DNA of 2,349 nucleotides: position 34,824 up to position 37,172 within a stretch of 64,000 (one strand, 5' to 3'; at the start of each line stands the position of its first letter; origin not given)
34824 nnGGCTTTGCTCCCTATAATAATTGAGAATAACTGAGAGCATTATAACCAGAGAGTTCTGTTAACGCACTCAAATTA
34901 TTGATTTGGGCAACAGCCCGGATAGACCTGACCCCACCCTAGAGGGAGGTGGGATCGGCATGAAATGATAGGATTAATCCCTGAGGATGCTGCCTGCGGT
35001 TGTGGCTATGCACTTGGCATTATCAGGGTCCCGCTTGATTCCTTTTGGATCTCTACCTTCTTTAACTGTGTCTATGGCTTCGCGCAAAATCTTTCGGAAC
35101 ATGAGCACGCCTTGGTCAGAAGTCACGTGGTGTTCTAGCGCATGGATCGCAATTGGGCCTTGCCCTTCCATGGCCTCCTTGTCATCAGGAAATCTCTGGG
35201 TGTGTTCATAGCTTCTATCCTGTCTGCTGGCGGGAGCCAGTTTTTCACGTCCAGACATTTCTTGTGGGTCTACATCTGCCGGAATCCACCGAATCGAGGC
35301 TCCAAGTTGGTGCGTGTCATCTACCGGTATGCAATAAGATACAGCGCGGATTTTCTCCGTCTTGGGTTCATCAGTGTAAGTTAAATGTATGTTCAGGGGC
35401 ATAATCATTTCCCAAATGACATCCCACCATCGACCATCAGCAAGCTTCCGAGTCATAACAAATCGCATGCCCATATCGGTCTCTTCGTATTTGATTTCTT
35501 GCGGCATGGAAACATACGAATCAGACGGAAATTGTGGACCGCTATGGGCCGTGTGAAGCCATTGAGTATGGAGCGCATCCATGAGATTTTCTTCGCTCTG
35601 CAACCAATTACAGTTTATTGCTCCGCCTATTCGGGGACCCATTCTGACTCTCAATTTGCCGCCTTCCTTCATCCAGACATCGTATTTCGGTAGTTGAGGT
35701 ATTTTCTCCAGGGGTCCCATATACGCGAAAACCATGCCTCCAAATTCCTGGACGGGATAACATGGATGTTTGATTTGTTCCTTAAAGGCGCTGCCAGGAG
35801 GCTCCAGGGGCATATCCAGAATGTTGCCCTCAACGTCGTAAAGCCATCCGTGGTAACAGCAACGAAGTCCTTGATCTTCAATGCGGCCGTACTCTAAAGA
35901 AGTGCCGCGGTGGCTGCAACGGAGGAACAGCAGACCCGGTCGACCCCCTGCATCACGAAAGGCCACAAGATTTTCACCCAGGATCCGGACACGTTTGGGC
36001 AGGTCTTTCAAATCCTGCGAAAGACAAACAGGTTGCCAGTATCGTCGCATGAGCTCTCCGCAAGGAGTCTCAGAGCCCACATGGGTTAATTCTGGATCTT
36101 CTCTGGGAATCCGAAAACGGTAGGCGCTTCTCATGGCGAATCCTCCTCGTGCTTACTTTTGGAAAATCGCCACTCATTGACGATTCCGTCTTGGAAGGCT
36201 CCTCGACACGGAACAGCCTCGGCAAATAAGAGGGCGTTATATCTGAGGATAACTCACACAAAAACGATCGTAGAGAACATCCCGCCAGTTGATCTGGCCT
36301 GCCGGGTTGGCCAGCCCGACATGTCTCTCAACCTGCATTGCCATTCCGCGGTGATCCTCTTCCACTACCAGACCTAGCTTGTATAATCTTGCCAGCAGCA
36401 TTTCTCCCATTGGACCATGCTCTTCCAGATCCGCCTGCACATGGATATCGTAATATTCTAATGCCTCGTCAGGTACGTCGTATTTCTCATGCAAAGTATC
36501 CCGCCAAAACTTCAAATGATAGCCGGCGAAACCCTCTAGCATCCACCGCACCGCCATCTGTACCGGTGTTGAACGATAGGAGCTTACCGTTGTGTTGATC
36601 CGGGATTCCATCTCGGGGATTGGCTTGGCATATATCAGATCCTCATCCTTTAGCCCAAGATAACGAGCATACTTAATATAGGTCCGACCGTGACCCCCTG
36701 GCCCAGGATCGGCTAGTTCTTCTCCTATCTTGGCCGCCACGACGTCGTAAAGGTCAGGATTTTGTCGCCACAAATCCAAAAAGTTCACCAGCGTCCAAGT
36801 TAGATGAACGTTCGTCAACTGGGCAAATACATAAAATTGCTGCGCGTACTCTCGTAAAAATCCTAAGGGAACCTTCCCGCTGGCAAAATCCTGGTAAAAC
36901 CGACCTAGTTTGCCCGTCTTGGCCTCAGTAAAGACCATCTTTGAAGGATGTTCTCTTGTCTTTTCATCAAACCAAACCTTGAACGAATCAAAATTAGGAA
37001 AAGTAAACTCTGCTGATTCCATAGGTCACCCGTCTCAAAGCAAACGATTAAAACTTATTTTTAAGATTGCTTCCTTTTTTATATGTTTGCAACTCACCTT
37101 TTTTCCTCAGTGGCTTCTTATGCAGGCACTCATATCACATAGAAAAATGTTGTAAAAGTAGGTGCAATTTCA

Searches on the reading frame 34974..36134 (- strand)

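Call 4: search_protein_families(library=pfam, proteins=[window:34974-36134:-])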
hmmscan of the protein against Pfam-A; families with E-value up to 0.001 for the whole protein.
window:34974-36134:- (386 aa): 3 families
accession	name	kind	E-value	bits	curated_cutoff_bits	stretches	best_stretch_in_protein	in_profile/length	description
PF00355.32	Rieske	-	3.7e-16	59.2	20.3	1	33-113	2-83/88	Rieske [2Fe-2S] domain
PF19112.6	VanA_C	-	7.4e-06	26.7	23.5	1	173-355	1-192/193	Vanillate O-demethylase oxygenase C-terminal domain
PF19301.5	LigXa_C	-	0.00012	21.8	27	0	314-366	205-258/304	LigXa C-terminal domain like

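Call 24: search_protein_families(library=ncbifam, proteins=[window:34974-36131:-], max_evalue=0.00001)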
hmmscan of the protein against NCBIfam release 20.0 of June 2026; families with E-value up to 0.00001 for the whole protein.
window:34974-36131:- (385 aa): 2 families
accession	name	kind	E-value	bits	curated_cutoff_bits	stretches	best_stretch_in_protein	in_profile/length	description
NF052579.1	BetMthstMoxSdmAMthl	equivalog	2.5e-12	46.4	600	1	30-142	16-130/351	4beta-methylsterol monooxygenase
NF042946.1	3PPDioc_HcaE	equivalog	7.1e-07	28.6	830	1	55-194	64-215/450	3-phenylpropionate/cinnamic acid dioxygenase subunit alpha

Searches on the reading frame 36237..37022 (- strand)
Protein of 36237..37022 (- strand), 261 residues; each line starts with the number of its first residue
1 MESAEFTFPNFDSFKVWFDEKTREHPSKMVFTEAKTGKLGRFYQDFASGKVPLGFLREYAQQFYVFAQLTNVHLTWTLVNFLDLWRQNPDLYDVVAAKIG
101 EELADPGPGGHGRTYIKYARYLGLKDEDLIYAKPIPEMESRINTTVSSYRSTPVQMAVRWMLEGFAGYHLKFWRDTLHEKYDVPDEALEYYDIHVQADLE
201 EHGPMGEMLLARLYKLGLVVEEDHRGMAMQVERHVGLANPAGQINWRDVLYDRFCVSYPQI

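Call 4: search_protein_families(library=pfam, proteins=[window:36237-37022:-])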
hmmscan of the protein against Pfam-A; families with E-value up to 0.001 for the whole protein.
window:36237-37022:- (261 aa): 1 family
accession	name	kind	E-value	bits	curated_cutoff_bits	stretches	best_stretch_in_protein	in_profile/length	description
PF14518.11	Haem_oxygenas_2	-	2e-12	47.7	28.9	1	57-215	1-156/177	Iron-containing redox enzyme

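Call 24: search_protein_families(library=ncbifam, proteins=[window:36237-37019:-], max_evalue=0.00001)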
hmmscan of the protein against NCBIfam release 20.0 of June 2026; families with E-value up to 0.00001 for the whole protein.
window:36237-37019:- (260 aa): 1 family
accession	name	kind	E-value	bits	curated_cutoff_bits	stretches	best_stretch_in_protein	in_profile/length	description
TIGR04305.1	fol_rel_CADD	subfamily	1.6e-06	27.9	200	1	40-212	18-184/212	CADD family putative folate metabolism protein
